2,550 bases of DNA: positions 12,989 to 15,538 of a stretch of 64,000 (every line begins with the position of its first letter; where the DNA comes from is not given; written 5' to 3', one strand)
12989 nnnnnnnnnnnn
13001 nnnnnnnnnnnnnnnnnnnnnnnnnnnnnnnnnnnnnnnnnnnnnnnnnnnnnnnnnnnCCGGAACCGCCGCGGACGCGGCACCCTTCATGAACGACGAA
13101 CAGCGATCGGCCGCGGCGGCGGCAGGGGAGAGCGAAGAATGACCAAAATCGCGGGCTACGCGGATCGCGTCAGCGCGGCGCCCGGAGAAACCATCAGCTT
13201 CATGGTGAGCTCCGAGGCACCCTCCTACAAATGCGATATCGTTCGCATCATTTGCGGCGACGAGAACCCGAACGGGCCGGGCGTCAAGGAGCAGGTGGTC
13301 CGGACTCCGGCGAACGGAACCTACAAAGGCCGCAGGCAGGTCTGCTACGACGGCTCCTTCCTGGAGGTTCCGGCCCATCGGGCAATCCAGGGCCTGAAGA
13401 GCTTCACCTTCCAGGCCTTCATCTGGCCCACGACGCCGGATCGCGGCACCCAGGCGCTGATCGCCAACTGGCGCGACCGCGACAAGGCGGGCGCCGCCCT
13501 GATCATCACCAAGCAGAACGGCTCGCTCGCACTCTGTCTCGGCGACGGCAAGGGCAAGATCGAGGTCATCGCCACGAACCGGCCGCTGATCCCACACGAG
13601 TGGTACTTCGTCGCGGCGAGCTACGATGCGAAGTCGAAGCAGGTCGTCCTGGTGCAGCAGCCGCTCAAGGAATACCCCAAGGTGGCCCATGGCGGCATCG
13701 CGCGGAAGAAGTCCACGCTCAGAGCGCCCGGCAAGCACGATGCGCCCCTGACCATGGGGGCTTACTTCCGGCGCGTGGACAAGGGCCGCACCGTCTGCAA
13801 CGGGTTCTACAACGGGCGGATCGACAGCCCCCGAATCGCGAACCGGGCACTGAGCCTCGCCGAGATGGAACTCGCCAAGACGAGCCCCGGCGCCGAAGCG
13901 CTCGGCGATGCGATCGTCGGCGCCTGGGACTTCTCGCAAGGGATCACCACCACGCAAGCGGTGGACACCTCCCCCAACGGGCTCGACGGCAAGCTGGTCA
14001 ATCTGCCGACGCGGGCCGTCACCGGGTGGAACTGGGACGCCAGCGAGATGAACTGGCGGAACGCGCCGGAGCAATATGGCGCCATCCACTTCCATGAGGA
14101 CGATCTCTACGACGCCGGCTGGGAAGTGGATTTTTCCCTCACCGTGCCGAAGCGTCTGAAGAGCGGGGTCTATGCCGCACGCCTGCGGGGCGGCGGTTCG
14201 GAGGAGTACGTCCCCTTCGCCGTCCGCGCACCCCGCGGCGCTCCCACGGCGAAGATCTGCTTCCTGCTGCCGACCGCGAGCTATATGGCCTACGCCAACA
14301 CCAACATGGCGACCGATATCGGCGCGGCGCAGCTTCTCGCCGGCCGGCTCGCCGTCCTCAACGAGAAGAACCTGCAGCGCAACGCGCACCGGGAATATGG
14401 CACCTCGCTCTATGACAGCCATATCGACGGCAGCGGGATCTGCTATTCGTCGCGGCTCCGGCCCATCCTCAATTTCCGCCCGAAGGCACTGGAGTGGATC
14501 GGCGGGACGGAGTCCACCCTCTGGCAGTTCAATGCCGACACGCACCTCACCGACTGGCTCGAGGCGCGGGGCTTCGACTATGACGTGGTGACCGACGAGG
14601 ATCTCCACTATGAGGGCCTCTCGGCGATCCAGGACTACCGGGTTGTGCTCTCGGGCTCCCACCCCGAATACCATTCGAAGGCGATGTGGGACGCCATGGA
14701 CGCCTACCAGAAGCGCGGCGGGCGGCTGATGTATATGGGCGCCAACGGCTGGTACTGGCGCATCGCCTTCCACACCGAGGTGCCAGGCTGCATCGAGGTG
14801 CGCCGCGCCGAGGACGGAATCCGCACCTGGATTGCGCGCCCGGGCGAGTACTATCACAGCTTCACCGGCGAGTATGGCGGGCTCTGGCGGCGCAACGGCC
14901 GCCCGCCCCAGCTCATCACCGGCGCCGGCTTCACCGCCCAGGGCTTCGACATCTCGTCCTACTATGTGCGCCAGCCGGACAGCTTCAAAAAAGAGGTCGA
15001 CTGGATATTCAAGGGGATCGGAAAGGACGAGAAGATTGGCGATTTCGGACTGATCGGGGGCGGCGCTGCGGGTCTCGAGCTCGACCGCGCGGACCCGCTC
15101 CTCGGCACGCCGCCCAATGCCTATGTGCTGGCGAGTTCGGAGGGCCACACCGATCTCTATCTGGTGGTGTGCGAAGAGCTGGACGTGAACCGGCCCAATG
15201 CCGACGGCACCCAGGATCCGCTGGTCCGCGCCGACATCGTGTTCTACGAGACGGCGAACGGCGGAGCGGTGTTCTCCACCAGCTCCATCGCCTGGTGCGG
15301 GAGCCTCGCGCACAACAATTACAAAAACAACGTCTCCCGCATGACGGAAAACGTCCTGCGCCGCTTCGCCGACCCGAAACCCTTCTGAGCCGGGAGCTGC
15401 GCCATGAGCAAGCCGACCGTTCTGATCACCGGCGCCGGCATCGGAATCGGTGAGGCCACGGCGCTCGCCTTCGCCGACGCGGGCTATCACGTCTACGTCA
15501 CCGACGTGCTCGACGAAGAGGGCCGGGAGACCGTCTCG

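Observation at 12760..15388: Two-gene module of a 99-aa orphan plus a ~750-aa DMFase-large-subunit-like protein inside an amine-type ABC importer operon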

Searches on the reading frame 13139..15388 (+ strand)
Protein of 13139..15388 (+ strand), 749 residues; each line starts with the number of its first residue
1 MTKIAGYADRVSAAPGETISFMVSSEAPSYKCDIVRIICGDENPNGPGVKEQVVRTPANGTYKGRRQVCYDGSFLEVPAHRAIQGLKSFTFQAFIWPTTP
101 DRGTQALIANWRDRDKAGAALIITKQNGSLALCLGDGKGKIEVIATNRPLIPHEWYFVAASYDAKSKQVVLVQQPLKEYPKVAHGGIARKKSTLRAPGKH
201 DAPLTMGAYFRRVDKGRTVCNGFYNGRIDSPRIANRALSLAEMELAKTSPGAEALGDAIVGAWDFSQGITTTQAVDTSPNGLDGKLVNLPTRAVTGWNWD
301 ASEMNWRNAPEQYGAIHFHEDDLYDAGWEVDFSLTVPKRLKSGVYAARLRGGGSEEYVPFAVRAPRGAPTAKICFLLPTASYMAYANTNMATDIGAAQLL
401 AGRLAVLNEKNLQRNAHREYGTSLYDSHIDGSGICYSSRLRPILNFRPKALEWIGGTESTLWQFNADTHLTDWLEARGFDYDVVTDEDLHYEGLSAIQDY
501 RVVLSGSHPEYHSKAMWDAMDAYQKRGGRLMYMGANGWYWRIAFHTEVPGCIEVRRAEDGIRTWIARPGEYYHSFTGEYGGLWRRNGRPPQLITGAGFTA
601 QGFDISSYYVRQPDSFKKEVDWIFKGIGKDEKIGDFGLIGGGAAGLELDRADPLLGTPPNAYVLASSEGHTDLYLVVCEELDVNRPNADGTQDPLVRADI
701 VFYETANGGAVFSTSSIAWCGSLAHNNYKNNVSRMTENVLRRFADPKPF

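Call 3: search_protein_families(library=pfam, proteins=[window:13139-15388:+], max_evalue=0.01)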
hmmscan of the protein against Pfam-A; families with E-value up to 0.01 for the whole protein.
window:13139-15388:+ (749 aa): 2 families
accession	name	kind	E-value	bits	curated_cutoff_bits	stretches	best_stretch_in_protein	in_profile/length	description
PF20254.3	DMFA2_C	-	1.1e-103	348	27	1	291-729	1-373/374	N,N-dimethylformamidase beta subunit-like, C-terminal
PF13385.13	Laminin_G_3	-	7.6e-09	36.3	27.6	1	77-242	9-149/151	Concanavalin A-like lectin/glucanases superfamily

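Call 4: search_protein_families(library=ncbifam, proteins=[window:13139-15388:+], max_evalue=0.01)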
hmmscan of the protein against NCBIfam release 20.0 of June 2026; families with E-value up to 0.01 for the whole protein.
window:13139-15388:+ (749 aa): 0 families

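Call 5: search_solved_structures(query=window:13139-15388:+, max_evalue=0.01, show_alignments=2)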
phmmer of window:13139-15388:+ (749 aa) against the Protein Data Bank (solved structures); distinct sequences matched with E-value up to 0.01: 5.
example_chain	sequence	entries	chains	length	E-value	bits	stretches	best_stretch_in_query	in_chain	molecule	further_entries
6lvb_A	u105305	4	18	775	1.2e-187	628.8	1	4-748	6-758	N,N-dimethylformamidase large subunit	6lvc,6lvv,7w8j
6lve_A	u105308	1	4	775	8.7e-187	626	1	4-748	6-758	N,N-dimethylformamidase large subunit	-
6lvd_A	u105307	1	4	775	2e-186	624.8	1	4-748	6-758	N,N-dimethylformamidase large subunit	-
8huy_A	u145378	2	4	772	1.4e-164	552.5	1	2-744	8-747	Chains: A,B | N-acetyl-(R)-beta-phenylalanine acylase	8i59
8i5a_A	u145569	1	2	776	1.4e-164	552.5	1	2-744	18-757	N-acetyl-(R)-beta-phenylalanine acylase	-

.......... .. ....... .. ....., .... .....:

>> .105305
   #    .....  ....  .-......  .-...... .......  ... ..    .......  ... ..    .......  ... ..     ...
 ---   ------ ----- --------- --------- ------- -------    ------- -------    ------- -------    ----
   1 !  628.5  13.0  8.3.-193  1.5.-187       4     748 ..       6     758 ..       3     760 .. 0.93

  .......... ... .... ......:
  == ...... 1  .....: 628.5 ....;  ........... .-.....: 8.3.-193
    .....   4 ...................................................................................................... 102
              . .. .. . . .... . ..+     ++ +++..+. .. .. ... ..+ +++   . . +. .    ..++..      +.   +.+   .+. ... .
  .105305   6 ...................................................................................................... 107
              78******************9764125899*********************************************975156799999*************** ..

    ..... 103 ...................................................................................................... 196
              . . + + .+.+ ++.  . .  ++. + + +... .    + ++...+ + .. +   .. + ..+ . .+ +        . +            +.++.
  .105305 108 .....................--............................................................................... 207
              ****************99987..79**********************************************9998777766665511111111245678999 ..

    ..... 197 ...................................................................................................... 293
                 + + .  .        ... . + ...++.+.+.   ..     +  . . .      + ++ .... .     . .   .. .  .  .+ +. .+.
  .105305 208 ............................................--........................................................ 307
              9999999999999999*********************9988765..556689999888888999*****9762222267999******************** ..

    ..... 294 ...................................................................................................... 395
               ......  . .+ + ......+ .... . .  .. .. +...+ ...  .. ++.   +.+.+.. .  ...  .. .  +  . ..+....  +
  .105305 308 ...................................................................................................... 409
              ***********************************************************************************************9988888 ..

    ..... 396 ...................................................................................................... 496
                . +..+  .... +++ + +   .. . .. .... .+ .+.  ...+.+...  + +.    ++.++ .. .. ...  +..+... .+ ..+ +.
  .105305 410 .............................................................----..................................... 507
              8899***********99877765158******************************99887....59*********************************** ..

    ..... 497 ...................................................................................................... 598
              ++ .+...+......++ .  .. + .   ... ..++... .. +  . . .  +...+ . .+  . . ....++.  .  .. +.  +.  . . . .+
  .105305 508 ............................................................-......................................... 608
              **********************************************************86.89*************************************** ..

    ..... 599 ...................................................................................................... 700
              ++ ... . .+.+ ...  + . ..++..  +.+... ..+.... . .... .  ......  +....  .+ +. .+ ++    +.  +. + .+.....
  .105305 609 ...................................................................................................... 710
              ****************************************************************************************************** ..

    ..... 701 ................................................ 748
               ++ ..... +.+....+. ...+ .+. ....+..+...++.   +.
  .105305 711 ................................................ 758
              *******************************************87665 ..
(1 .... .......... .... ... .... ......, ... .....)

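Call 16: find_related_loci(query=window:13139-15388:+, collection=genome_contigs, flank=10000)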
Query window:13139-15388:+ (749 aa) in genome_contigs; peptide patterns used: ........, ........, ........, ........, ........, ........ (x = any residue, [..] = any of these).
57 stretches matched a pattern; 34 encode a relative of the query (tblastn E <= 1e-3); 33 distinct loci.
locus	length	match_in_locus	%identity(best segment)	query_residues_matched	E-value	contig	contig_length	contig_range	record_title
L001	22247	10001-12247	89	1-749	0e+0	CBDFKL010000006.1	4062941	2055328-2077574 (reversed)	MAG: Alphaproteobacteria bacterium isolate 1368f247-a1ca-469e-8ff8-323441c52473 genome assembly, contig: contig_6, whole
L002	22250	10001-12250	88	1-749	0e+0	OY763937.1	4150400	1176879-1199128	MAG: Alphaproteobacteria bacterium isolate 94459814-87f5-4eb9-ae2d-17e88b2d30f0 genome assembly, chromosome: 1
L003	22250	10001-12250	88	1-749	0e+0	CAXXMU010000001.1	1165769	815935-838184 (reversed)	MAG: Alphaproteobacteria bacterium isolate 52200dbb-96b0-4271-9d33-ac17574469e2 genome assembly, contig: contig_1, whole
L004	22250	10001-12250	88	1-749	0e+0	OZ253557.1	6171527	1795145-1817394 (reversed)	MAG: Alphaproteobacteria bacterium isolate 076c979e-b32e-4df2-94ec-b05dd2327168 genome assembly, chromosome: 1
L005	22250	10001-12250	87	1-749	0e+0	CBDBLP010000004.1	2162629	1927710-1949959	MAG: Alphaproteobacteria bacterium isolate 37c3e897-58c7-439f-9262-4bba990a831e genome assembly, contig: contig_4, whole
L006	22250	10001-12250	86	1-749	0e+0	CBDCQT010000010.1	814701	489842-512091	MAG: Alphaproteobacteria bacterium isolate e3c776a9-cacd-4c18-a30b-cff54c8cb4cc genome assembly, contig: contig_10, whol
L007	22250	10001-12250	86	1-749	0e+0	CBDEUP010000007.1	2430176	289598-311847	MAG: Alphaproteobacteria bacterium isolate d5badbbc-828c-4e68-9d16-dc84226a5d6f genome assembly, contig: contig_7, whole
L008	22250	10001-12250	87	1-749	0e+0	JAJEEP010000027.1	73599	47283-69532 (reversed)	MAG: Alphaproteobacteria bacterium isolate p16x34bins.43 k141_22723, whole genome shotgun sequence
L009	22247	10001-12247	87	1-749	0e+0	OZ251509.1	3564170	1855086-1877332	MAG: Alphaproteobacteria bacterium isolate c58df884-ff44-4a62-8948-53011581409f genome assembly, chromosome: 1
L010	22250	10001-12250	86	1-749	0e+0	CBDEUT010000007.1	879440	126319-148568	MAG: Alphaproteobacteria bacterium isolate fc402c75-b288-4e17-89ce-89b0a21d97e0 genome assembly, contig: contig_7, whole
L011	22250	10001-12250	86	1-749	0e+0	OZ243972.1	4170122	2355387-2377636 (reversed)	MAG: Alphaproteobacteria bacterium isolate 09f1bc1b-1bad-4b92-9679-6e0ab018260f genome assembly, chromosome: 1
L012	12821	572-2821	87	1-749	0e+0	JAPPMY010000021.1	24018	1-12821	MAG: Rhodospirillales bacterium isolate RHO3_bin_58 NODE_3591_length_24018_cov_26.941744, whole genome shotgun sequence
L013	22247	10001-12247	87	1-749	0e+0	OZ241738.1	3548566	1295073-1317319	MAG: Alphaproteobacteria bacterium isolate d8927372-aabd-44cb-9c9e-7bd42c52962c genome assembly, chromosome: 1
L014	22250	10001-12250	86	1-749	0e+0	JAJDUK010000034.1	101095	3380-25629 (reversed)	MAG: Alphaproteobacteria bacterium isolate jk18x1bzbins.75 k141_1551222, whole genome shotgun sequence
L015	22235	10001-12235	86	1-745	0e+0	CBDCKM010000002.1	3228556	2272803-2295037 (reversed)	MAG: Alphaproteobacteria bacterium isolate 732f53db-b4c4-4b46-9338-22fac07a22bb genome assembly, contig: contig_2, whole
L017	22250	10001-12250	69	1-749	0e+0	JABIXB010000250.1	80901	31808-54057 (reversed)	MAG: Rhodospirillaceae bacterium isolate SI073_bin108 k141_2505656, whole genome shotgun sequence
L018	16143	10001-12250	69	1-749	0e+0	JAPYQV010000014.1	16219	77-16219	MAG: Alphaproteobacteria bacterium isolate PW3.concoct.191_sub PW3_4972_length_16219_cov_6.656026, whole genome shotgun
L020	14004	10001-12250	69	1-749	0e+0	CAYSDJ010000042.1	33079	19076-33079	MAG TPA_asm: uncultured Rhizobiaceae bacterium isolate SRP200020_co5_287 genome assembly, contig: NODE_1990_length_33079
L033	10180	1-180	77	690-749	7e-24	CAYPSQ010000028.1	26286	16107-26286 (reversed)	MAG TPA_asm: uncultured Rhizobiaceae bacterium isolate SRP092796_co5_268 genome assembly, contig: NODE_1897_length_26286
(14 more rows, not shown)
